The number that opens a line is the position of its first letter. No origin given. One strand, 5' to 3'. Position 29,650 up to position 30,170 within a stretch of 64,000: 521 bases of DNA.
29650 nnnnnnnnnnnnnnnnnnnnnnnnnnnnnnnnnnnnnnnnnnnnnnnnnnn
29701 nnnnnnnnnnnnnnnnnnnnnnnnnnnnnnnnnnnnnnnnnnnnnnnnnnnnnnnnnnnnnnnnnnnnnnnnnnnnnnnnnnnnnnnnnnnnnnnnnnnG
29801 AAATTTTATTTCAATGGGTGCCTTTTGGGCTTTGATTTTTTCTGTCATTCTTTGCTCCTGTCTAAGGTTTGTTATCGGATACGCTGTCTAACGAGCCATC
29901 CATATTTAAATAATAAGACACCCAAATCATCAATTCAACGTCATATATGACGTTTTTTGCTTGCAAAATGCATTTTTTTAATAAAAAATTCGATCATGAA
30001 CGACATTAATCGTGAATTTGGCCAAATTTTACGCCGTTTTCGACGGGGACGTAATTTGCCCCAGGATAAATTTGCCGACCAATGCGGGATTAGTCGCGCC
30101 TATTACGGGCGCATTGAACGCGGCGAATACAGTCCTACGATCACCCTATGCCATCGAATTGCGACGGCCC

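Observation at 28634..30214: Terminator-bounded islet with an AIPR/ParB-like putative abortive-infection protein divergent from an XRE regulator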

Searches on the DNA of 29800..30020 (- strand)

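Call 62: search_rna_families(source=window, start=29800, end=30020, threshold=evalue, max_evalue=10)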
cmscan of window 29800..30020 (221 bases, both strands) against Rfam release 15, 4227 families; matches with E-value up to 10: 4.
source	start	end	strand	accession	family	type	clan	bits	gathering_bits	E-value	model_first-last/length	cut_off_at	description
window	29937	30015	+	RF03162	TD-2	Gene; sRNA;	CL00124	19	48.7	1.2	1-98/98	no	TD-2 RNA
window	29935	29980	+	RF02385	sau-13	Gene; sRNA;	-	16.8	55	3.1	1-104/104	no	Staphylococcus sRNA sau-13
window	29934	30010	-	RF00575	SNORD70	Gene; snRNA; snoRNA; CD-box;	-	15.6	50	9.1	1-89/89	no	Small nucleolar RNA SNORD70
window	29896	29956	-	RF02859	Arrc11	Gene; sRNA;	-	12.9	52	9.5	1-175/175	no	Actinobacillus sRNA 11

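Call 92: build_rna_model(alignment_id=A3, structure=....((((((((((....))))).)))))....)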
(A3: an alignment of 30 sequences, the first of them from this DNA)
Model R1 built from alignment A3 (30 sequences, 33 columns); structure: as given.
model positions 33; base pairs 10; branch points 0; effective number of sequences 30; information 0.992 bits per position. Calibrated on 0.2 Mb of random sequence (short: E-values are rough).
structure used (alignment columns):
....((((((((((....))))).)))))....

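Call 93: search_with_rna_model(model_id=R1, sources=[window, L015, L016, L017, L018, L019, L020, L021, L022, L023, L024, L025, L026, L027, L028, L029, L030, L031, L032, L033, L034, L035, L036, L037, L038, L039, L040, L041, L042, L043, L044, L045, L046, L047, L048, L049, L050, L051, L052, L053, L054, L055, L056, L057, L058, L059, L060, L061, L062, L063, L064, L065, L066, L067, L068, L069, L070, L071, L072, L073, L074, L075, L076, L077, L078, L079, L080, L081, L082, L083, L084, L085, L086, L087, L088, L089, L090, L091, L092, L093, L094, L100, L101, L102], max_evalue=1)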
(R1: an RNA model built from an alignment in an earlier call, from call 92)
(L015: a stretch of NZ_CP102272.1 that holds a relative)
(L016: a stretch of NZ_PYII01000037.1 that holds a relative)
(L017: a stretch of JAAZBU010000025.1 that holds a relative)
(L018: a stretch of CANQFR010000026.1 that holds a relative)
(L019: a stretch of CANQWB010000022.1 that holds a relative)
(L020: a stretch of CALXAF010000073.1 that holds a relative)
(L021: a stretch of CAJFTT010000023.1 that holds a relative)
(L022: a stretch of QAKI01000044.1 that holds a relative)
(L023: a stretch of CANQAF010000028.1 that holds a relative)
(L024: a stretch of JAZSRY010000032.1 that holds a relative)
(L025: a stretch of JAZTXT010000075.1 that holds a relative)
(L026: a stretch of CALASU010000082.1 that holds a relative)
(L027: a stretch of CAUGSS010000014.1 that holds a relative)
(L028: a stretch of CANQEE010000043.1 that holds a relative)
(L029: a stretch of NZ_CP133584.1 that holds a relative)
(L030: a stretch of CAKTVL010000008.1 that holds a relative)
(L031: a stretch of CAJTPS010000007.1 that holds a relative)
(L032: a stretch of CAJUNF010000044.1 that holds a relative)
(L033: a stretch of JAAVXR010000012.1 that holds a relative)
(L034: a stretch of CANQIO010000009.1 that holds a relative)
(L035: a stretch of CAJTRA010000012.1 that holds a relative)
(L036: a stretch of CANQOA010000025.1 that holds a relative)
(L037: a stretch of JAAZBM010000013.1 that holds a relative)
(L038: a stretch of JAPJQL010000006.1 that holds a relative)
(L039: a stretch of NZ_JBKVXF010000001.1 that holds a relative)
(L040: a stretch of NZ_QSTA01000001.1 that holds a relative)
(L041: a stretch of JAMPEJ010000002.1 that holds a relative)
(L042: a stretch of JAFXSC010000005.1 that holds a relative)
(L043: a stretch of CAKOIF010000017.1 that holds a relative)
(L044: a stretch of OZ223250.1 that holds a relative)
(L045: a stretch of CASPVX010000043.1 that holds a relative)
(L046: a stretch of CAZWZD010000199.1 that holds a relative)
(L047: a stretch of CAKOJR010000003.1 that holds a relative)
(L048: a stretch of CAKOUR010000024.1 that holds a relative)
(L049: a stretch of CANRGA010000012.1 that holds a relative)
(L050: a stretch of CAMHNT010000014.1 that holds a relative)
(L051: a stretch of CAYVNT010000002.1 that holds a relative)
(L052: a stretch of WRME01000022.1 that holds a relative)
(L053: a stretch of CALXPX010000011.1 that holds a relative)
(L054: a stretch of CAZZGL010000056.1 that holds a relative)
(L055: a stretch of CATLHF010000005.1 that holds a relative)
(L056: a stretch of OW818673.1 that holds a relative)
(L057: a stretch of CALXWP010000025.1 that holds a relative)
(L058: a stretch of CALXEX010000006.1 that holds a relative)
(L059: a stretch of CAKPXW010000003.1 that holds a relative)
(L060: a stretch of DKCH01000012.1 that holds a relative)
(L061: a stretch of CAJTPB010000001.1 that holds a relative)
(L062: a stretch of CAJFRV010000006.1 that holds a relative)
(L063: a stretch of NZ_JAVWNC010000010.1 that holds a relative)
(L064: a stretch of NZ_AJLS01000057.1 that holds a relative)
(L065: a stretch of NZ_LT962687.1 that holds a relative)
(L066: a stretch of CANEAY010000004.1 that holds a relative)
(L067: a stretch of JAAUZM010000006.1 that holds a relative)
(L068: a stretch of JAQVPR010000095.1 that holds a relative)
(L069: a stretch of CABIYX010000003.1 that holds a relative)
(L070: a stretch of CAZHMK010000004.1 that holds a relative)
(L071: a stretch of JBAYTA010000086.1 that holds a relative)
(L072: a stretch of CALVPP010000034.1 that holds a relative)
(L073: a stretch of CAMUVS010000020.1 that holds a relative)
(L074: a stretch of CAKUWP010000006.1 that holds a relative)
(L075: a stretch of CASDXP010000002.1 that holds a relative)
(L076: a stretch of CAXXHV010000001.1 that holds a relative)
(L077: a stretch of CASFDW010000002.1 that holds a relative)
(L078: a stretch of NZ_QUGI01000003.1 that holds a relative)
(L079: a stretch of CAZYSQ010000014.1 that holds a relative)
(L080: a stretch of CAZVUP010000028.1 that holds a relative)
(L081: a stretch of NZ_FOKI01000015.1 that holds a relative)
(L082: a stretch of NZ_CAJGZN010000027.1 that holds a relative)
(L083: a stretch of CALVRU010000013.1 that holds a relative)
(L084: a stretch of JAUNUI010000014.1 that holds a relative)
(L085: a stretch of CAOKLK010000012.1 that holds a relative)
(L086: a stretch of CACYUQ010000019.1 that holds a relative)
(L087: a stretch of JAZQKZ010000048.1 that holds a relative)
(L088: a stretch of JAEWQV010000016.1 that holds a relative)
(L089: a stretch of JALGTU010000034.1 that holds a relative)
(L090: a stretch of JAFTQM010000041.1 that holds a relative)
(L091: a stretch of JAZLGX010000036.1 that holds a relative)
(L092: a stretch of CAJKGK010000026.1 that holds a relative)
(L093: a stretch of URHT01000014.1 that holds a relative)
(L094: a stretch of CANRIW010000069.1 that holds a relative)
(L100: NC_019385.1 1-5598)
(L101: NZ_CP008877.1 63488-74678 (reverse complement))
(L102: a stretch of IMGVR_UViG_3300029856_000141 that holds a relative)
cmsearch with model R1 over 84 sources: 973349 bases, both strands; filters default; matches with E-value up to 1: 52.
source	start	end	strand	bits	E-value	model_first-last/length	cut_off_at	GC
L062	3543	3575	+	42.6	1.8e-07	1-33/33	no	0.24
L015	5911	5943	+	41.9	2.9e-07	1-33/33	no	0.52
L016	5911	5943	+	41.9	2.9e-07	1-33/33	no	0.52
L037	5914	5946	+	40.2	8.4e-07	1-33/33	no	0.45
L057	5924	5956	+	40.1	8.9e-07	1-33/33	no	0.27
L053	1094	1126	+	39.3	1.5e-06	1-33/33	no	0.33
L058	976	1008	+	38.5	2.5e-06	1-33/33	no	0.24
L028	5912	5944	+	38.1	3.3e-06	1-33/33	no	0.36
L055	1993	2025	+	37.9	3.5e-06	1-33/33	no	0.36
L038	3395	3426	+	37.9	3.6e-06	1-33/33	no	0.34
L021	5901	5933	+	37.8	3.9e-06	1-33/33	no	0.45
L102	4905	4937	+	37.5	4.6e-06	1-33/33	no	0.42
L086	5920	5951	+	37.5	4.6e-06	1-33/33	no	0.38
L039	5909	5941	+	37.4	5e-06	1-33/33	no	0.27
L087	5929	5961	+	37.3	5.2e-06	1-33/33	no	0.24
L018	82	114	+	36.6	8.1e-06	1-33/33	no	0.33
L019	5907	5939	+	36.5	8.7e-06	1-33/33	no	0.39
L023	5925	5957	+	36.5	8.7e-06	1-33/33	no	0.39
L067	5937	5968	+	36.4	9.3e-06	1-33/33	no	0.41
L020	805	837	+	35.4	1.7e-05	1-33/33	no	0.36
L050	5919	5951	+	35.2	2e-05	1-33/33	no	0.39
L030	5914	5946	+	35.1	2.1e-05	1-33/33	no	0.48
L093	5914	5946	+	35.1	2.1e-05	1-33/33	no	0.48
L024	5922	5954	+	34.9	2.4e-05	1-33/33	no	0.55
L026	3326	3358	+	34.4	3.3e-05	1-33/33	no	0.3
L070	5950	5981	+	33.9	4.4e-05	1-33/33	no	0.28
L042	1507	1539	+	33.8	4.6e-05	1-33/33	no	0.39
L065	5918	5949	+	33.4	6.1e-05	1-33/33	no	0.41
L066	5921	5952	+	33.4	6.1e-05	1-33/33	no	0.41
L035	5934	5965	+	33.2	6.8e-05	1-33/33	no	0.47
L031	5937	5968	+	33.2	7e-05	1-33/33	no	0.5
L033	5947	5978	+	33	8e-05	1-33/33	no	0.41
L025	3763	3795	+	32.5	0.0001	1-33/33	no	0.42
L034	4517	4546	+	32.5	0.00011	1-33/33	no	0.63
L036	523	552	+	32.5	0.00011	1-33/33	no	0.63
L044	5918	5949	+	30.3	0.00041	1-33/33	no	0.41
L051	5915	5947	+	30.2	0.00046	1-33/33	no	0.36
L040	5924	5956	+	29.7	0.00062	1-33/33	no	0.3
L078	5933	5964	+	28.7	0.0012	1-33/33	no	0.44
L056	5933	5963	+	28.4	0.0014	1-33/33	no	0.42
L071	709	737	+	28.1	0.0017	1-33/33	no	0.45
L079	5909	5937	+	28.1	0.0017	1-33/33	no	0.45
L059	5904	5932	+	25.8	0.0074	1-33/33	no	0.34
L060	5904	5932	+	25.8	0.0074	1-33/33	no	0.34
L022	1540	1572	+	25.5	0.0086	1-33/33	no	0.52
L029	5929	5960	+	25.3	0.01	1-33/33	no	0.47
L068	752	780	+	24.6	0.015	1-33/33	no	0.41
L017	5909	5941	+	22.9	0.044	1-33/33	no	0.33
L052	132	164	+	22.3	0.065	1-33/33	no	0.42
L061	5931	5961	+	20.2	0.24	1-33/33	no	0.48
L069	5921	5952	+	20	0.28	1-33/33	no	0.47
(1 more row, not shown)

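Call 94: search_with_rna_model(model_id=R1, sources=[L062, L057, L102, L018, L093, L024, L065, L051, L078, L056, L022, L029, L017, L052, L061, L069], max_evalue=1, make_alignment=true)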
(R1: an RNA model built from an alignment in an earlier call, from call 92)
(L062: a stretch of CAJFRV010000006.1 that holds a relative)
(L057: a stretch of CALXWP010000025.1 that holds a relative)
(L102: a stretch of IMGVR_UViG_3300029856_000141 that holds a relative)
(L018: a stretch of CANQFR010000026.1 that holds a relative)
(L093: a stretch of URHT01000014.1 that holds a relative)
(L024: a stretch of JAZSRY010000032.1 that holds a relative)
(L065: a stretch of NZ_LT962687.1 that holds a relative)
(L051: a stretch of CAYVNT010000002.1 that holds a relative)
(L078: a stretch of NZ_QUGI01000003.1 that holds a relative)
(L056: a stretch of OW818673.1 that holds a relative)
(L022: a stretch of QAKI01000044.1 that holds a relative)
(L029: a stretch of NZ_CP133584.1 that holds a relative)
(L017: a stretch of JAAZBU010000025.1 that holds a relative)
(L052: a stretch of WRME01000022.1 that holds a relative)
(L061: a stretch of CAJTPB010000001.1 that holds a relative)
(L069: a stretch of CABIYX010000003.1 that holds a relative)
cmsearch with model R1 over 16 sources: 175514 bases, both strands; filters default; matches with E-value up to 1: 17.
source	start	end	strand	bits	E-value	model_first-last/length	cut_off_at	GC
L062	3543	3575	+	42.6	3.3e-08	1-33/33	no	0.24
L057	5924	5956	+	40.1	1.6e-07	1-33/33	no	0.27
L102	4905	4937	+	37.5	8.3e-07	1-33/33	no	0.42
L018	82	114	+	36.6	1.5e-06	1-33/33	no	0.33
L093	5914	5946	+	35.1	3.9e-06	1-33/33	no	0.48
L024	5922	5954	+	34.9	4.4e-06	1-33/33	no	0.55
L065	5918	5949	+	33.4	1.1e-05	1-33/33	no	0.41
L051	5915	5947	+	30.2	8.3e-05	1-33/33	no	0.36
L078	5933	5964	+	28.7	0.00021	1-33/33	no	0.44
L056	5933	5963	+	28.4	0.00025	1-33/33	no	0.42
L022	1540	1572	+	25.5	0.0016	1-33/33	no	0.52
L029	5929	5960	+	25.3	0.0018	1-33/33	no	0.47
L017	5909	5941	+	22.9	0.0079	1-33/33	no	0.33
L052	132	164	+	22.3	0.012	1-33/33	no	0.42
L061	5931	5961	+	20.2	0.044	1-33/33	no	0.48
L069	5921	5952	+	20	0.051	1-33/33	no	0.47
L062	7474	7503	+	17.8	0.19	1-33/33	no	0.1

Alignment A6: 17 matches aligned to the model, 34 columns, each read 5' to 3' on its own strand. Consensus structure (alignment columns), stored with it:
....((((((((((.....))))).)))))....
